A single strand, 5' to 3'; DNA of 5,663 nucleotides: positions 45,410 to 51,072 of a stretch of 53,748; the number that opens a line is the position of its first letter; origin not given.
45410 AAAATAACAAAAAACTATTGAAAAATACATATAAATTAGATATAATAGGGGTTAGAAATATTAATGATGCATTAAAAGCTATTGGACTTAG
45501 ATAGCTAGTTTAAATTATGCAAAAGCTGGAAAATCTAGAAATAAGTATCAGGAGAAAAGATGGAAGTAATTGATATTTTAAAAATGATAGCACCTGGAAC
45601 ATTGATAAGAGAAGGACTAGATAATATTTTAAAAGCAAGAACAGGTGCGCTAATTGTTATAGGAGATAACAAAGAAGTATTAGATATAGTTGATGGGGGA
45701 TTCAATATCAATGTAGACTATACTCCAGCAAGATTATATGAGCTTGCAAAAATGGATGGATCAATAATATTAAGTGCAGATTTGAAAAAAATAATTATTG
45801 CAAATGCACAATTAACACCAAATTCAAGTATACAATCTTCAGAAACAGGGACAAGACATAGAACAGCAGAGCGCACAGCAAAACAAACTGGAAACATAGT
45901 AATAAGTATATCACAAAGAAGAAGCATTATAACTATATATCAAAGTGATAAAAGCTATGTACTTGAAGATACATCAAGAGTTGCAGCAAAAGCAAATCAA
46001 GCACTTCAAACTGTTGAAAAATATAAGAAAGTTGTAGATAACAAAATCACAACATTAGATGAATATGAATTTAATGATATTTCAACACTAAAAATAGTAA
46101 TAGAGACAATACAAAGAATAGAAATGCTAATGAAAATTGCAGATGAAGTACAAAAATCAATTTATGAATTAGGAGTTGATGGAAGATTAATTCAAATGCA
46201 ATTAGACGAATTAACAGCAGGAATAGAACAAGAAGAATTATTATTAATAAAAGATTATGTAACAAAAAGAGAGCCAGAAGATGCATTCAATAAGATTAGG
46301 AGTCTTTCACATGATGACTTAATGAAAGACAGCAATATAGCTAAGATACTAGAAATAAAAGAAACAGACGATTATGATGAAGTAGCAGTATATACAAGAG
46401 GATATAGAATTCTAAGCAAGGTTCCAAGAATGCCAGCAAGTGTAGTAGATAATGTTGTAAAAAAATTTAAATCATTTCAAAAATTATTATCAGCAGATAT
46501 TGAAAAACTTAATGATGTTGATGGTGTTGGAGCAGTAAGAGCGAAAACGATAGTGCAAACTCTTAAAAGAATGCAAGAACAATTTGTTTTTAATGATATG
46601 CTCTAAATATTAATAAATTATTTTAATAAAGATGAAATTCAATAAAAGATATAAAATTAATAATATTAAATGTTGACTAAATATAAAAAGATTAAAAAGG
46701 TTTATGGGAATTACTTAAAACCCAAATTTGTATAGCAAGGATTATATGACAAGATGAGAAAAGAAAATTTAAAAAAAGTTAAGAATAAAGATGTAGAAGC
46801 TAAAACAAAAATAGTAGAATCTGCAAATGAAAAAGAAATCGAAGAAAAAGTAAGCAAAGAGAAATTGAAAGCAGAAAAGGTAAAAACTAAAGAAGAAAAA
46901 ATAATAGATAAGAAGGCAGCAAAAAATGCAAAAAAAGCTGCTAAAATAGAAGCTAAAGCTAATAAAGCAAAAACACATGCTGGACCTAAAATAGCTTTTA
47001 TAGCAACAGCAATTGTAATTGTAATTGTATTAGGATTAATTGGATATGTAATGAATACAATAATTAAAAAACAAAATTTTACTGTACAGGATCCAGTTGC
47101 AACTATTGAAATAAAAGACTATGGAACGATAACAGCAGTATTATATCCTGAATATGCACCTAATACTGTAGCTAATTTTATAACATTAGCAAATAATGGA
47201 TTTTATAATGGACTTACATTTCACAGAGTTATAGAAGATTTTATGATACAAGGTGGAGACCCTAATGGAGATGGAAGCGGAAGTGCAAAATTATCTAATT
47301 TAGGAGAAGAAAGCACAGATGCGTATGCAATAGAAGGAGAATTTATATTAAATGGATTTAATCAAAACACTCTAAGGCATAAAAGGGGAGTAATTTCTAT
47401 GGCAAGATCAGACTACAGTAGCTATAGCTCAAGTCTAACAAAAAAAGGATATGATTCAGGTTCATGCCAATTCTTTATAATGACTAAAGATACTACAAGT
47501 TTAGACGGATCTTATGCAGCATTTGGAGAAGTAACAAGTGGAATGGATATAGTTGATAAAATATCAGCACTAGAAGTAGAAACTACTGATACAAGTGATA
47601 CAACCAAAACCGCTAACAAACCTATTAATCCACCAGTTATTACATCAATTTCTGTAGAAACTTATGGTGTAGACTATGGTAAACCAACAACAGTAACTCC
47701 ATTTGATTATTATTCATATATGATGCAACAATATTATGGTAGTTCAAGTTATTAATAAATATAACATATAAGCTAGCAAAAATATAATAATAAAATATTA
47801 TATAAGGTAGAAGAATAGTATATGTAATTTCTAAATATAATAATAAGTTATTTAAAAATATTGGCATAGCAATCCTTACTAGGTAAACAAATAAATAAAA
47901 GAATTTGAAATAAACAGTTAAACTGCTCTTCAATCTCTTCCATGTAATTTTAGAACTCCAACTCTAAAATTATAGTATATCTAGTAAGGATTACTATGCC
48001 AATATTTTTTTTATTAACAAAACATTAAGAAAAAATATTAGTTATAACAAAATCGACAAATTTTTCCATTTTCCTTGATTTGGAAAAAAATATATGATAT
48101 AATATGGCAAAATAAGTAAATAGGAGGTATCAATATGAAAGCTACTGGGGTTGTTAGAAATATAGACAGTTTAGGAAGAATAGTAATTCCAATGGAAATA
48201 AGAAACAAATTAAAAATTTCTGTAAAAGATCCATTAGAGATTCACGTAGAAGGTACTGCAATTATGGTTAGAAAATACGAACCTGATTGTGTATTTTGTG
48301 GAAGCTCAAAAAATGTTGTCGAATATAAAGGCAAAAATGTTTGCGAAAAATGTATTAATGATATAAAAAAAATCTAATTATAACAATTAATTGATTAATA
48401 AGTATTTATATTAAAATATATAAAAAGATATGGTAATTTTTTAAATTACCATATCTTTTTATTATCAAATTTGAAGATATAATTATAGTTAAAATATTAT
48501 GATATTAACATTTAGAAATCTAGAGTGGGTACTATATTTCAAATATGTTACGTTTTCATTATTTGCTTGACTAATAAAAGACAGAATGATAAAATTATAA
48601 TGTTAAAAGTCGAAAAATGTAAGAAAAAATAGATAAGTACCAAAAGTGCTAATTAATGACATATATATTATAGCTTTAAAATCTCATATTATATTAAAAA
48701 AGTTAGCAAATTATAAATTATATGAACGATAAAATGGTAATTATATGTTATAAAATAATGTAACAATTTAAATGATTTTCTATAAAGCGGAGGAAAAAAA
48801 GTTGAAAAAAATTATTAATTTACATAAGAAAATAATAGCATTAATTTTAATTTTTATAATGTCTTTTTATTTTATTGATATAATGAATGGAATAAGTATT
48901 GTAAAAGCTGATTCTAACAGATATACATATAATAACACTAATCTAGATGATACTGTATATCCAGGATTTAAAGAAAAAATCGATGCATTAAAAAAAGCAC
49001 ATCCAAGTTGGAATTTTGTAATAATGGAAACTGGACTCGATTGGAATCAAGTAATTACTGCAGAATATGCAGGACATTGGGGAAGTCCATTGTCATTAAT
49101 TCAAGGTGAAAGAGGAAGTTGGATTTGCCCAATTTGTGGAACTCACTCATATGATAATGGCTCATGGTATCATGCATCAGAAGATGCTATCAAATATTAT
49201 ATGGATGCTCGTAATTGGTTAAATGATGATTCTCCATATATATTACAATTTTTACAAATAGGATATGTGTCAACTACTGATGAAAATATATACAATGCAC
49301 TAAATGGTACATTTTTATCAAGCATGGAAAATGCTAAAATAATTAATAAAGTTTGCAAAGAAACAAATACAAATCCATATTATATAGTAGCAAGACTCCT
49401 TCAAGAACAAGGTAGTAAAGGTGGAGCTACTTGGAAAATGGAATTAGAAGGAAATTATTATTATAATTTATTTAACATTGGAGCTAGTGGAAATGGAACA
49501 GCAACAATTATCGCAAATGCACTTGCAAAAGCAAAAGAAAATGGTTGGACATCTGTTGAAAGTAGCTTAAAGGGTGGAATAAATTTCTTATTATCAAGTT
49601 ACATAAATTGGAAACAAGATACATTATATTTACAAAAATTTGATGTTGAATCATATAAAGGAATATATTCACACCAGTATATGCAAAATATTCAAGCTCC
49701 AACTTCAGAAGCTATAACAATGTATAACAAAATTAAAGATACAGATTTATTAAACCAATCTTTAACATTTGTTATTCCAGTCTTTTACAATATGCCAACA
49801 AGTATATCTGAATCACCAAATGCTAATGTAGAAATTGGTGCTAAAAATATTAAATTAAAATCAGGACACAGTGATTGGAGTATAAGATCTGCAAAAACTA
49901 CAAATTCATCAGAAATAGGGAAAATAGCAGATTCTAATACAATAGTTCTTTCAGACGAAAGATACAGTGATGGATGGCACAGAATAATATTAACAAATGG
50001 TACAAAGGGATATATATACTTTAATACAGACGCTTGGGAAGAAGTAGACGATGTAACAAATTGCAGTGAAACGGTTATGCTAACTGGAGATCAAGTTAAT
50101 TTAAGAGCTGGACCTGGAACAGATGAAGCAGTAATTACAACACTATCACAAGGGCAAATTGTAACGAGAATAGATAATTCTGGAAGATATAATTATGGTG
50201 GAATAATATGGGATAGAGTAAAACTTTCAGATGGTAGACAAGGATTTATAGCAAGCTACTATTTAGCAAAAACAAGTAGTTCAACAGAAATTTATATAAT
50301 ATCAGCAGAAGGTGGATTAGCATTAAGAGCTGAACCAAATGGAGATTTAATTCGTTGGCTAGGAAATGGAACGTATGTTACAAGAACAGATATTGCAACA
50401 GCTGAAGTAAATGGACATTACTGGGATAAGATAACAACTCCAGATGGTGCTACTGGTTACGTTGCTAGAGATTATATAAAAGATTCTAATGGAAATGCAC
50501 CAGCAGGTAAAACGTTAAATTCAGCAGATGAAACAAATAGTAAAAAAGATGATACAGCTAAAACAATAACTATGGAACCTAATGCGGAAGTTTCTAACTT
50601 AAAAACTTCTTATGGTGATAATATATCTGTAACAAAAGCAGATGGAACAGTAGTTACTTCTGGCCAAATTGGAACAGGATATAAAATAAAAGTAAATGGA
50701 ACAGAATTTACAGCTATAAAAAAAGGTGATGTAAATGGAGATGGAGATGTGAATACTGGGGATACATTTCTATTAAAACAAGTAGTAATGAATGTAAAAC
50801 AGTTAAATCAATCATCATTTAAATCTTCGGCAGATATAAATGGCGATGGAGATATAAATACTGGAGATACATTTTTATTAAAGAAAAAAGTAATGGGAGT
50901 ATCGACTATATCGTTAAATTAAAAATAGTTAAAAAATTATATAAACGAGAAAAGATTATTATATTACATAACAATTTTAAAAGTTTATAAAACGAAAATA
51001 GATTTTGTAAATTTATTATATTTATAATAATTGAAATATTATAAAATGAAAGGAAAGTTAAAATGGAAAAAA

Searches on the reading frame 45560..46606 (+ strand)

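Call 63: search_protein_families(library=pfam, proteins=[window:45560-46606:+], max_evalue=0.001)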
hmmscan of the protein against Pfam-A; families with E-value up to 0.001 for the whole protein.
window:45560-46606:+ (348 aa): 4 families
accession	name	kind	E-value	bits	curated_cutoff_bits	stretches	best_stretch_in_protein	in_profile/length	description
PF10635.14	DisA-linker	-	3e-42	144.2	25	1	135-269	1-138/142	DisA bacterial checkpoint controller linker region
PF02457.21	DAC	-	2.6e-28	98.4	27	1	18-131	2-118/119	DisA bacterial checkpoint controller nucleotide-binding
PF12826.13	HHH_2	-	3e-06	27.7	27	1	298-338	18-58/64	Helix-hairpin-helix motif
PF14520.12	HHH_5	-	1.8e-05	25.6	27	1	285-336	4-56/57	Helix-hairpin-helix domain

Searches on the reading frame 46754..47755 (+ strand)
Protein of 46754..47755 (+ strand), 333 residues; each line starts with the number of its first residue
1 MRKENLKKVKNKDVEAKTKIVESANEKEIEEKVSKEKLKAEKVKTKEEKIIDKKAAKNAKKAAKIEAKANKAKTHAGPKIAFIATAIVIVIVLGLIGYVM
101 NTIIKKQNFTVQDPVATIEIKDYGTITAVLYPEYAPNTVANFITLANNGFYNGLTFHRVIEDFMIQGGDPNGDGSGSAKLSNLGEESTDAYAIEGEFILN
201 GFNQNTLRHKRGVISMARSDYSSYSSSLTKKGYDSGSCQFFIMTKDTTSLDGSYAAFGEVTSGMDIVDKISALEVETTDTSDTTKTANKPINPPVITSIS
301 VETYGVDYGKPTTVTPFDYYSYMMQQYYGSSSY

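Call 63: search_protein_families(library=pfam, proteins=[window:46754-47755:+], max_evalue=0.001)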
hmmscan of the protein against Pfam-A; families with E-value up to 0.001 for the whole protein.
window:46754-47755:+ (333 aa): 1 family
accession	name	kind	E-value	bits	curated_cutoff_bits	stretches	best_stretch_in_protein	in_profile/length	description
PF00160.26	Pro_isomerase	-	9.4e-45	153.1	21.7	1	117-297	3-155/159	Cyclophilin type peptidyl-prolyl cis-trans isomerase/CLD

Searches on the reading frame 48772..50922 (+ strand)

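Call 63: search_protein_families(library=pfam, proteins=[window:48772-50922:+], max_evalue=0.001)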
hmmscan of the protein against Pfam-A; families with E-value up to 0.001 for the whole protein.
window:48772-50922:+ (716 aa): 3 families
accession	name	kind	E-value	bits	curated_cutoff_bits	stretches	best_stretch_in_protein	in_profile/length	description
PF08239.17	SH3_3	-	2.4e-21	76.1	27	2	441-498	2-53/54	Bacterial SH3 domain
PF00404.24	Dockerin_1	-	2e-11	44.4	22.9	1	651-707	1-56/57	Dockerin type I domain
PF06347.19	SH3_4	-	9.1e-06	25.8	24.1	0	440-494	3-50/56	Bacterial SH3 domain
